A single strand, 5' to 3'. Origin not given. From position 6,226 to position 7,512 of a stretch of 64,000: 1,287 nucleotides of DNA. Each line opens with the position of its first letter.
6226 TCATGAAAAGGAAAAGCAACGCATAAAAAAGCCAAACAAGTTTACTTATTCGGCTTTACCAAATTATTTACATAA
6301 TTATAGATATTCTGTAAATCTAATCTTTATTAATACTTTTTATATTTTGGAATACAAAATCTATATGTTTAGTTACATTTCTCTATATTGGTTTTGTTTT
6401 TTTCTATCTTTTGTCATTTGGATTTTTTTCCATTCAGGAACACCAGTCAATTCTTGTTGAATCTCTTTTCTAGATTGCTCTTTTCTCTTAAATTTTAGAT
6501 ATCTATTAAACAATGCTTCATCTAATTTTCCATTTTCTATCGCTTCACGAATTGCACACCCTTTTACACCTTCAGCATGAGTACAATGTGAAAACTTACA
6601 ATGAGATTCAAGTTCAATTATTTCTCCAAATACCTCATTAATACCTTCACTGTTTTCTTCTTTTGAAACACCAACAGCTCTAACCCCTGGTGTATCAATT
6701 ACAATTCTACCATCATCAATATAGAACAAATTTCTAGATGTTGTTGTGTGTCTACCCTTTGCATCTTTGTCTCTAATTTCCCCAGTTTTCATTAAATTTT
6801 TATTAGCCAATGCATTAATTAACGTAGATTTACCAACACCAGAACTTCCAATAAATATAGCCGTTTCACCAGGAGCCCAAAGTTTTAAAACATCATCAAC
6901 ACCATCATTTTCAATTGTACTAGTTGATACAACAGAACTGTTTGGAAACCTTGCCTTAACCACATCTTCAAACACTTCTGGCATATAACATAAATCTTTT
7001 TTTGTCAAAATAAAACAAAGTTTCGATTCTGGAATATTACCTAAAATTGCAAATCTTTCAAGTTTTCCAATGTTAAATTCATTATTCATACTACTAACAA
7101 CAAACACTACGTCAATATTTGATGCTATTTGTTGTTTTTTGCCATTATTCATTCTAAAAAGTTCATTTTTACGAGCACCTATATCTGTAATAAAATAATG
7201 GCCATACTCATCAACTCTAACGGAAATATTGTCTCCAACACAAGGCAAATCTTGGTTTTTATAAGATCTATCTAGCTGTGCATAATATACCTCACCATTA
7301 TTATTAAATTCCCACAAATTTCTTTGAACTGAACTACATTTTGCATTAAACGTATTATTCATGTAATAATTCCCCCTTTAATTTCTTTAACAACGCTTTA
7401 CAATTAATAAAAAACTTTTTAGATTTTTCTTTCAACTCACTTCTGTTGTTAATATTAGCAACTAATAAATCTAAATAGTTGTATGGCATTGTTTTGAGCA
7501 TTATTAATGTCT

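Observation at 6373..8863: Second RiPP-like operon: precursor, then a frameshifted B12-radical SAM, then a translationally coupled RsgA-like GTPase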

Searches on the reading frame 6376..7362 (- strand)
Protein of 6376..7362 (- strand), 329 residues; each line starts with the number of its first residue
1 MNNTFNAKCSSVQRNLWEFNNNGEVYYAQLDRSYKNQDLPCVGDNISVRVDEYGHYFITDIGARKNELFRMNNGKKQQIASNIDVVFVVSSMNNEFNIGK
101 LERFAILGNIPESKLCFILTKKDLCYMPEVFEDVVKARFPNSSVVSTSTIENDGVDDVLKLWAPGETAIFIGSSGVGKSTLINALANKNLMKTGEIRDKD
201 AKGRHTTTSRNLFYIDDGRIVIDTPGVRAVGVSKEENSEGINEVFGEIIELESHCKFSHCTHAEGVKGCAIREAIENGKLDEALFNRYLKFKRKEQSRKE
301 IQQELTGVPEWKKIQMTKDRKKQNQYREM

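Call 9: search_protein_families(library=ncbifam, proteins=[window:6376-7362:-], max_evalue=0.01)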
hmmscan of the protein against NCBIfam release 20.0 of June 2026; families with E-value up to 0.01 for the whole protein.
window:6376-7362:- (329 aa): 31 families (the best 25 are shown)
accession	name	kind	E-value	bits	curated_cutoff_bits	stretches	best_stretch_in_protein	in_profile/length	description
TIGR00157.1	TIGR00157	equivalog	6.2e-43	147.1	100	1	42-291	3-245/247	ribosome small subunit-dependent GTPase A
NF008931.0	PRK12288.1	equivalog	3.1e-40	138.3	360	1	43-300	76-338/347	small ribosomal subunit biogenesis GTPase RsgA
NF008932.0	PRK12289.1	equivalog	6.2e-25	88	483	1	40-303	59-316/363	small ribosomal subunit biogenesis GTPase RsgA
TIGR03597.1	GTPase_YqeH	equivalog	3.3e-09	36.4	297.4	1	139-227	126-215/361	ribosome biogenesis GTPase YqeH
NF000908.1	PRK00089.1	equivalog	2.4e-07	30.3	237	1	169-228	7-62/291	GTPase Era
TIGR03598.1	GTPase_YsxC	equivalog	7e-07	29.1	124.45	1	169-238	22-85/186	ribosome biogenesis GTP-binding protein YihA/YsxC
TIGR03596.1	GTPase_YlqF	equivalog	8.7e-06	25.3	208.2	1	168-236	121-182/276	ribosome biogenesis GTPase YlqF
TIGR03608.1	L_ocin_972_ABC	subfamily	0.00015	21.3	254.85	1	164-206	23-65/206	putative bacteriocin export ABC transporter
TIGR02323.1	CP_lyasePhnK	equivalog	0.00017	21.1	302.85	1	159-203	21-65/239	phosphonate C-P lyase system protein PhnK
TIGR02857.1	CydD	equivalog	0.00055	19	435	1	157-201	340-384/529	thiol reductant ABC exporter subunit CydD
TIGR00956.1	3a01205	subfamily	0.00073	17.2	1959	1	157-228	781-854/1394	pleiotropic drug resistance family protein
TIGR00955.1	3a01204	subfamily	0.00077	18.2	736.35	1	163-191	49-77/617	pigment precursor permease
NF003255.0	PRK04213.1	equivalog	0.00083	18.7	164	1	168-243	12-78/204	GTP-binding protein EngB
NF010068.0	PRK13548.1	equivalog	0.001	18.2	261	1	156-203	22-69/261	heme ABC transporter ATP-binding protein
TIGR00231.1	small_GTP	domain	0.0016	18.2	42.5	0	170-226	8-62/164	GTP-binding protein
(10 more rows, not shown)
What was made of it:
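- Checked: The 329-aa product scores 147 bits on TIGR00157, whose cut-off is 100 (call 9).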

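Call 10: search_protein_families(library=pfam, proteins=[window:6376-7362:-], max_evalue=0.01)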
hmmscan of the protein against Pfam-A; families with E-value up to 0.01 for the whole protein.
window:6376-7362:- (329 aa): 10 families
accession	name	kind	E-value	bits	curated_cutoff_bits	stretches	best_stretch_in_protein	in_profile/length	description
PF03193.22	RsgA_GTPase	-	3.8e-43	147.7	30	1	63-232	3-173/174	RsgA GTPase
PF01926.29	MMR_HSR1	-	1.3e-09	38.6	21.9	1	169-250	3-75/113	50S ribosome-binding GTPase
PF00005.33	ABC_tran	-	2.2e-06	28.8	25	1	164-207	10-56/137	ABC transporter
PF00735.24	Septin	-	8.7e-05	22.4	26.2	1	168-226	7-71/280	Septin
PF20720.3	nSTAND3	-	0.00047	20.3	27.2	1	151-217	3-73/155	Novel STAND NTPase 3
PF13555.12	AAA_29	-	0.0012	19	27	1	167-186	24-43/61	P-loop containing region of AAA domain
PF13521.12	AAA_28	-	0.0037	17.9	27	0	169-189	3-24/164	AAA domain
PF00350.29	Dynamin_N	-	0.0045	17.5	27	0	170-195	3-28/168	Dynamin family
PF13481.12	AAA_25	-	0.0071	16.4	27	0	155-187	22-55/195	AAA domain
PF04548.22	AIG1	-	0.0084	15.9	27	1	168-242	3-74/212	AIG1 family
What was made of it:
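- On RsgA/YjeQ GTPase (TIGR00157, PF03193): PF03193 scores 147.7 bits against 30 (calls 9, 10).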

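Call 15: find_encoding_contigs(protein=window:6376-7362:-, flank=10000, max_places=10)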
Protein window:6376-7362:- (329 aa): no gene with exactly this product is on record in the collection.

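Call 33: find_homologous_proteins(query=window:6376-7362:-, max_evalue=1e-20)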
Query window:6376-7362:- (329 aa): 6643 proteins with E <= 1e-20 among 8000 candidates; the best 120 are listed.
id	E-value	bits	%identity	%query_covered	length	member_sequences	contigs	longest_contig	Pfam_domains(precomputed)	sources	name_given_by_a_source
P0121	3.9e-219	744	100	100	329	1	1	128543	PF01926.30,PF00005.34,PF03193.23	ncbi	-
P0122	1.0e-184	631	84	100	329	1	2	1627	PF00735.25,PF01926.30,PF00005.34,PF03193.23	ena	-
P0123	1.2e-140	486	68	94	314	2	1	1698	PF01926.30,PF00005.34,PF03193.23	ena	-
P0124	3.9e-136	471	64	99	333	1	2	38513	PF01926.30,PF00005.34,PF03193.23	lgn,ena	-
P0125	1.9e-131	456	63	99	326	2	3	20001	PF01926.30,PF00005.34,PF03193.23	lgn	-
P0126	2.9e-130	452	63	99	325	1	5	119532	PF01926.30,PF00005.34,PF03193.23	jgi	-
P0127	3.8e-128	445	64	98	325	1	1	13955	PF01926.30,PF00005.34,PF03193.23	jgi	-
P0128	1.4e-127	443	61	99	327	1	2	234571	PF01926.30,PF00005.34,PF03193.23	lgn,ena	-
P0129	5.9e-127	441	63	98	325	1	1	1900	PF01926.30,PF00005.34,PF03193.23,PF10662.16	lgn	-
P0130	1.3e-124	434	60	99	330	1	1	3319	PF01926.30,PF00005.34,PF03193.23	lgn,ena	-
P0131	2.1e-119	416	59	97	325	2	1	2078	PF01926.30,PF03193.23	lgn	-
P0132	7.4e-107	375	56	95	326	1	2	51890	PF01926.30,PF00005.34,PF03193.23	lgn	-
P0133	7.6e-103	362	53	96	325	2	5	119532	PF01926.30,PF00005.34,PF03193.23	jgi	-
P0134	1.7e-91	325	52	87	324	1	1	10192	PF01926.30,PF00005.34,PF03193.23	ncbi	-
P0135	1.5e-88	315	48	94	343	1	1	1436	PF00735.25,PF01926.30,PF00005.34,PF00350.30,PF03193.23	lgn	-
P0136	2.7e-88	314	49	97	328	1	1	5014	PF00735.25,PF01926.30,PF00005.34,PF00350.30,PF03193.23,PF04548.23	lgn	-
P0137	1.3e-84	302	46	97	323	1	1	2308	PF01926.30,PF03193.23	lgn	-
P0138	2.8e-84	301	47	97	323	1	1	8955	PF01926.30,PF03193.23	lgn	-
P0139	3.3e-84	301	47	97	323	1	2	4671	PF01926.30,PF03193.23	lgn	-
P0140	6.4e-82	293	49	89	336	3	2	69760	PF00735.25,PF01926.30,PF00005.34,PF03193.23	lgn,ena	-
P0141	8.3e-82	293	46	97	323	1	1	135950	PF00735.25,PF01926.30,PF03193.23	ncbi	ncbi:MAG: ribosome small subunit-dependent GTPase A [Christensenellales bacterium]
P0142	1.4e-81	292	48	89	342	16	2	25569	PF00735.25,PF01926.30,PF00005.34,PF00350.30,PF03193.23,PF04548.23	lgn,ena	-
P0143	2.5e-80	288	61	64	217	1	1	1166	PF00005.34,PF03193.23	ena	-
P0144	3.6e-79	284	48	88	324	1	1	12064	PF01926.30,PF03193.23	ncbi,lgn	-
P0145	1.9e-78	282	45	90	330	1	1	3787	PF01926.30,PF00005.34,PF03193.23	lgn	-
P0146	7.5e-75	270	48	90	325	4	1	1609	PF00735.25,PF01926.30,PF00350.30,PF03193.23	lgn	-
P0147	6.3e-73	264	48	90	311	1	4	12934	PF01926.30,PF03193.23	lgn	-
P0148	7.1e-73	264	48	90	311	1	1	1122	PF01926.30,PF03193.23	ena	-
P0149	7.3e-73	264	48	90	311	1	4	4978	PF01926.30,PF03193.23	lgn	-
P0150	8.1e-73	263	48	90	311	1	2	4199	PF01926.30,PF03193.23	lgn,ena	-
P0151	8.3e-73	263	48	90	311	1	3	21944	PF01926.30,PF03193.23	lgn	-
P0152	1.0e-72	263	48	90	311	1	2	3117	PF01926.30,PF03193.23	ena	-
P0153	1.1e-72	263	48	90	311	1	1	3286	PF01926.30,PF03193.23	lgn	-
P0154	1.2e-72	263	48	90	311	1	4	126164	PF01926.30,PF03193.23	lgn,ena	-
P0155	1.3e-72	263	48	90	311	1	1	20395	PF01926.30,PF03193.23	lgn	-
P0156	1.3e-72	263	48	90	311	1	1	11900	PF01926.30,PF03193.23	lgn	-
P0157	1.3e-72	263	48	90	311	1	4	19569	PF01926.30,PF03193.23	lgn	-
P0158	1.4e-72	263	45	87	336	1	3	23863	PF01926.30,PF03193.23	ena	-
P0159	1.5e-72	263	48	90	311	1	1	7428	PF00735.25,PF01926.30,PF03193.23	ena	-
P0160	1.5e-72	263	46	90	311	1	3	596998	PF01926.30,PF03193.23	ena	-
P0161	1.5e-72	263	48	90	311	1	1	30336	PF00735.25,PF01926.30,PF03193.23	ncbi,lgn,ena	-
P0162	1.6e-72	262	48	90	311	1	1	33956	PF01926.30,PF03193.23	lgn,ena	-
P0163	1.6e-72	262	48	90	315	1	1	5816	PF01926.30,PF03193.23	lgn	-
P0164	1.7e-72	262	47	90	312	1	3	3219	PF01926.30,PF03193.23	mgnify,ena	mgnify:FL=1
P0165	1.7e-72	262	48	90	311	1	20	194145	PF01926.30,PF03193.23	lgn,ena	-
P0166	1.7e-72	262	48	90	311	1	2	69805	PF01926.30,PF03193.23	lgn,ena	-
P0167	1.7e-72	262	48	90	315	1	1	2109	PF01926.30,PF03193.23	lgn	-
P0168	1.7e-72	262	48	90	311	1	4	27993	PF01926.30,PF03193.23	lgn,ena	-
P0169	1.7e-72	262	47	90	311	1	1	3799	PF01926.30,PF00005.34,PF03193.23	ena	-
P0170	1.8e-72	262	48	90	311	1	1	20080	PF01926.30,PF03193.23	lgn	-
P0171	1.8e-72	262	47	90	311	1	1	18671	PF01926.30,PF03193.23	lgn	-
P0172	1.9e-72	262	47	90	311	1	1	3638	PF01926.30,PF03193.23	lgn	-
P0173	1.9e-72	262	47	90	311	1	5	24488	PF01926.30,PF03193.23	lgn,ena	-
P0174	2.1e-72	262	48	90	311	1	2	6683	PF01926.30,PF03193.23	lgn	-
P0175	2.1e-72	262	47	90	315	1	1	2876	PF01926.30,PF03193.23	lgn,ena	-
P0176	2.1e-72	262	49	90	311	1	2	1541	PF01926.30,PF03193.23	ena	-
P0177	2.2e-72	262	48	90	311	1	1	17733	PF01926.30,PF03193.23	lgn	-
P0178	2.3e-72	262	48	90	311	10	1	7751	PF01926.30,PF03193.23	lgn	-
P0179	2.4e-72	262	47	90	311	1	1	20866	PF01926.30,PF03193.23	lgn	-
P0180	2.5e-72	262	48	90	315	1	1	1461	PF01926.30,PF03193.23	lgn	-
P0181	2.7e-72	262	48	90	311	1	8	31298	PF01926.30,PF03193.23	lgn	-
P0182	2.7e-72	262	48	90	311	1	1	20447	PF01926.30,PF03193.23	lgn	-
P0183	2.7e-72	262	48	90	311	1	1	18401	PF01926.30,PF03193.23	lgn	-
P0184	2.8e-72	262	48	90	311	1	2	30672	PF01926.30,PF03193.23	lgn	-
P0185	3.0e-72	262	47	90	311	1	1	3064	PF01926.30,PF03193.23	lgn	-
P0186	3.1e-72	262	46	90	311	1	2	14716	PF01926.30,PF03193.23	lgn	-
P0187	3.1e-72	261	47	90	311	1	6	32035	PF01926.30,PF03193.23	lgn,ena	-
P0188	3.2e-72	261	47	90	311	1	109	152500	PF01926.30,PF03193.23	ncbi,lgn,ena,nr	ncbi:MAG: ribosome small subunit-dependent GTPase A [Clostridium sp.]|nr:ribosome small subunit-depe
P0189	3.2e-72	261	48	90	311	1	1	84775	PF01926.30,PF03193.23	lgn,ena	-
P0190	3.2e-72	261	48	90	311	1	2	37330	PF01926.30,PF03193.23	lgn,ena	-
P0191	3.3e-72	261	47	90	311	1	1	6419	PF01926.30,PF03193.23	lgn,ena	-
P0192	3.4e-72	261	46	90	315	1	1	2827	PF01926.30,PF03193.23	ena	-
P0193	3.4e-72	261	47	90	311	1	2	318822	PF01926.30,PF03193.23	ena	-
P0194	3.4e-72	261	48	90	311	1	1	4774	PF01926.30,PF03193.23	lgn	-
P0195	3.4e-72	261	48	90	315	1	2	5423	PF01926.30,PF03193.23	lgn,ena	-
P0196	3.6e-72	261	47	90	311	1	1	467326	PF01926.30,PF03193.23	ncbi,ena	-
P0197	3.7e-72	261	48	90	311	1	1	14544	PF01926.30,PF03193.23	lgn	-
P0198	4.0e-72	261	47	90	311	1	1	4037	PF01926.30,PF03193.23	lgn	-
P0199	4.0e-72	261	44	91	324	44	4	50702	PF00735.25,PF01926.30,PF00005.34,PF00350.30,PF03193.23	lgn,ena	-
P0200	4.1e-72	261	46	90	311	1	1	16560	PF01926.30,PF00005.34,PF03193.23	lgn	-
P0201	4.1e-72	261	47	90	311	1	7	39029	PF01926.30,PF03193.23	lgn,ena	-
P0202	4.3e-72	261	47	90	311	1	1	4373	PF00735.25,PF01926.30,PF00005.34,PF03193.23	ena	-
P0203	4.3e-72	261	47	90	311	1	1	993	PF01926.30,PF03193.23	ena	-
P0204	4.3e-72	261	47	90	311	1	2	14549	PF01926.30,PF00350.30,PF03193.23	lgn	-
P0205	4.5e-72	261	48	90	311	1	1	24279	PF01926.30,PF03193.23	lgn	-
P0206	4.6e-72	261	48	90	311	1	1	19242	PF00735.25,PF01926.30,PF03193.23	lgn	-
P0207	4.8e-72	261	47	90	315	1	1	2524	PF01926.30,PF03193.23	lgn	-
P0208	4.8e-72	261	47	90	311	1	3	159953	PF01926.30,PF03193.23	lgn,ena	-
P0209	4.8e-72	261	48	90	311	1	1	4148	PF01926.30,PF03193.23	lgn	-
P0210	4.9e-72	261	47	90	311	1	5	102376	PF01926.30,PF03193.23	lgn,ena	-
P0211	4.9e-72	261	47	90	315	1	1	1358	PF01926.30,PF03193.23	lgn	-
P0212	5.0e-72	261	48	90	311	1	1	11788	PF01926.30,PF03193.23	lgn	-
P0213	5.0e-72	261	48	90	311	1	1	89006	PF01926.30,PF03193.23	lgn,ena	-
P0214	5.2e-72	261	48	90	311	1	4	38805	PF01926.30,PF03193.23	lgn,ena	-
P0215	5.3e-72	261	47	90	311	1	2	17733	PF01926.30,PF03193.23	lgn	-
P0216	5.3e-72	261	48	90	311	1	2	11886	PF01926.30,PF03193.23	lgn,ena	-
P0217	5.4e-72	261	47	90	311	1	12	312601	PF01926.30,PF03193.23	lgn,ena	-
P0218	5.4e-72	261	47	90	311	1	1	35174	PF01926.30,PF03193.23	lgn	-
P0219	5.6e-72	261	48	90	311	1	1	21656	PF01926.30,PF03193.23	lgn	-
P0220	5.7e-72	261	48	90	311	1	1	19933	PF01926.30,PF03193.23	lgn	-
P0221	5.7e-72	261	48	90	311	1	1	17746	PF01926.30,PF03193.23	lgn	-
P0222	5.7e-72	261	48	90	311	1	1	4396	PF01926.30,PF03193.23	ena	-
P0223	5.7e-72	261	48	90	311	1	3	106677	PF01926.30,PF03193.23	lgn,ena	-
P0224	5.7e-72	261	48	90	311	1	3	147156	PF01926.30,PF03193.23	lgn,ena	-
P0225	5.9e-72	261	47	90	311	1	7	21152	PF01926.30,PF03193.23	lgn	-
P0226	6.0e-72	261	47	90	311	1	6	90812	PF01926.30,PF03193.23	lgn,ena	-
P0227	6.0e-72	261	47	90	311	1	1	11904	PF01926.30,PF03193.23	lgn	-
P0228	6.1e-72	261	46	90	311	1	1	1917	PF01926.30,PF03193.23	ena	-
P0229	6.2e-72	261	48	90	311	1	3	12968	PF01926.30,PF03193.23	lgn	-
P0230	6.2e-72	261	47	90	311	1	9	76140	PF01926.30,PF03193.23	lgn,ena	-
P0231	6.2e-72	261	48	90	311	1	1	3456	PF01926.30,PF03193.23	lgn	-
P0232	6.6e-72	260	46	90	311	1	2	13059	PF01926.30,PF03193.23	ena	-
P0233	6.6e-72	260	47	90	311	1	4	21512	PF01926.30,PF03193.23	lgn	-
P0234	6.7e-72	260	47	90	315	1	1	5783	PF01926.30,PF03193.23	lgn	-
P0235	6.7e-72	260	47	90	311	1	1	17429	PF01926.30,PF03193.23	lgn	-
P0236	6.8e-72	260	47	90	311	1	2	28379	PF01926.30,PF03193.23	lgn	-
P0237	6.9e-72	260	47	90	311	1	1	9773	PF01926.30,PF03193.23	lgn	-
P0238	6.9e-72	260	47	90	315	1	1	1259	PF01926.30,PF03193.23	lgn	-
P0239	6.9e-72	260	47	90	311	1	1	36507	PF01926.30,PF03193.23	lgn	-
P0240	6.9e-72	260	47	90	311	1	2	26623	PF01926.30,PF03193.23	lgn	-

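Call 34: find_encoding_contigs(protein=P0121, flank=10000, max_places=3)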
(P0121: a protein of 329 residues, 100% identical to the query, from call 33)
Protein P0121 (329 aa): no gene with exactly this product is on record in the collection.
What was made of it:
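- Tried and rejected: *Source genome.* Exact look-ups of the window RsgA found no contig (calls 15, 34).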

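Call 35: find_encoding_contigs(protein=P0188, flank=5000, max_places=2)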
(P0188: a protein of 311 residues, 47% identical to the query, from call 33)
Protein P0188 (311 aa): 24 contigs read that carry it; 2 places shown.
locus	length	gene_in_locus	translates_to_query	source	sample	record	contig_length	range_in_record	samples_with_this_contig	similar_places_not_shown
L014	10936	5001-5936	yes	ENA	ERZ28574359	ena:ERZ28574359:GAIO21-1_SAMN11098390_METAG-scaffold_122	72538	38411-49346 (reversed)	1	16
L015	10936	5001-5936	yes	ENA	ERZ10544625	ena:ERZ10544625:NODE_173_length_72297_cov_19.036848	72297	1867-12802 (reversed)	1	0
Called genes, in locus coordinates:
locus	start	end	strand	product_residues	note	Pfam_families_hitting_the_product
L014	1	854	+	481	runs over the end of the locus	PF00118:Cpn60_TCP1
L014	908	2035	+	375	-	PF12917:YfbR-like (faint), PF13023:HD_3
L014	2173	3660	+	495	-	-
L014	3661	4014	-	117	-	-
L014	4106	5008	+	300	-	PF04266:ASCH (weak)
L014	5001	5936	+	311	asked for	PF03193:RsgA_GTPase, PF01926:MMR_HSR1 (weak)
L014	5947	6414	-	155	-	-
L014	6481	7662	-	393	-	-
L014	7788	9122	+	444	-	PF13328:HD_4, PF01966:HD (weak), PF13521:AAA_28 (weak)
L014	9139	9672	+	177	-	-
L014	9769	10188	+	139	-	-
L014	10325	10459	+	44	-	-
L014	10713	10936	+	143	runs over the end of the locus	-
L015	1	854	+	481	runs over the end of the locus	PF00118:Cpn60_TCP1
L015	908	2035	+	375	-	PF13023:HD_3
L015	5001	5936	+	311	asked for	PF03193:RsgA_GTPase, PF01926:MMR_HSR1 (weak)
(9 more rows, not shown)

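Call 36: list_cluster_members(proteins=[P0121, P0134, P0141, P0011, P0021])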
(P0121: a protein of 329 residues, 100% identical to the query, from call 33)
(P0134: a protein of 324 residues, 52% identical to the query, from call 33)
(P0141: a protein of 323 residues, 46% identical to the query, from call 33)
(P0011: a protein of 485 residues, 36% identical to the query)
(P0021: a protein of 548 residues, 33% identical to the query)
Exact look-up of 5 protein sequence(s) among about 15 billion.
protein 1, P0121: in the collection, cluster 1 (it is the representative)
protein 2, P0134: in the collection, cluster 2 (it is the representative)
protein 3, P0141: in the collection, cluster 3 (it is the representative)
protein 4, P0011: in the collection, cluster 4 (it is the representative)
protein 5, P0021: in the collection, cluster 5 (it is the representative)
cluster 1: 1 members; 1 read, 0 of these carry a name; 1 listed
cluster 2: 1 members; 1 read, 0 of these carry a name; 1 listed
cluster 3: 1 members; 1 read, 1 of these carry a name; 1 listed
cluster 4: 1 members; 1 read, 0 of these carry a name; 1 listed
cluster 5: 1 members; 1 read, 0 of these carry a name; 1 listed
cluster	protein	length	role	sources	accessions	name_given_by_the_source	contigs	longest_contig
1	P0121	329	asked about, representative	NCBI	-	-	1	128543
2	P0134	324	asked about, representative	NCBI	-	-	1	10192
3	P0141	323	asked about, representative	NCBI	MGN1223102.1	MAG: ribosome small subunit-dependent GTPase A [Christensenellales bacterium]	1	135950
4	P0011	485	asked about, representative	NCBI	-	-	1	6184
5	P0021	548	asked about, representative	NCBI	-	-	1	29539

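Call 37: find_related_loci(query=window:6376-7362:-, collection=genome_contigs, flank=10000)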
Query window:6376-7362:- (329 aa) in genome_contigs; peptide patterns used: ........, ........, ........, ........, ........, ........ (x = any residue, [..] = any of these).
70 stretches matched a pattern; 4 encode a relative of the query (tblastn E <= 1e-3); 4 distinct loci.
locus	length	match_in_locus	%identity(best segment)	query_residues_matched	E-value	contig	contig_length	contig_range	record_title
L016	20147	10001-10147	39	129-185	3e-5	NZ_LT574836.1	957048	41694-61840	Bariatricus massiliensis strain AT12, whole genome shotgun sequence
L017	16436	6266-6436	35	133-197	5e-5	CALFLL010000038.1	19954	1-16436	MAG TPA_asm: uncultured Drancourtella sp. isolate ERR318707_bin.33_CONCOCT_v1.1_MAG genome assembly, contig: ERZ1764579.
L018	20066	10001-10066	73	164-185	4e-5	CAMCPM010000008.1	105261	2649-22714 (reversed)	MAG: uncultured Clostridia bacterium isolate SRR17382095_bin.20_metaWRAP_v1.3_MAG genome assembly, contig: ERZ10544663.1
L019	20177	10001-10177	36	128-185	1e-4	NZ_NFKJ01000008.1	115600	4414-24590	Lachnoclostridium sp. An181 An181_contig_8, whole genome shotgun sequence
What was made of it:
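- Tried and rejected: *genome_contigs scan.* The scan with RsgA returned only four irrelevant P-loop matches (call 37).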
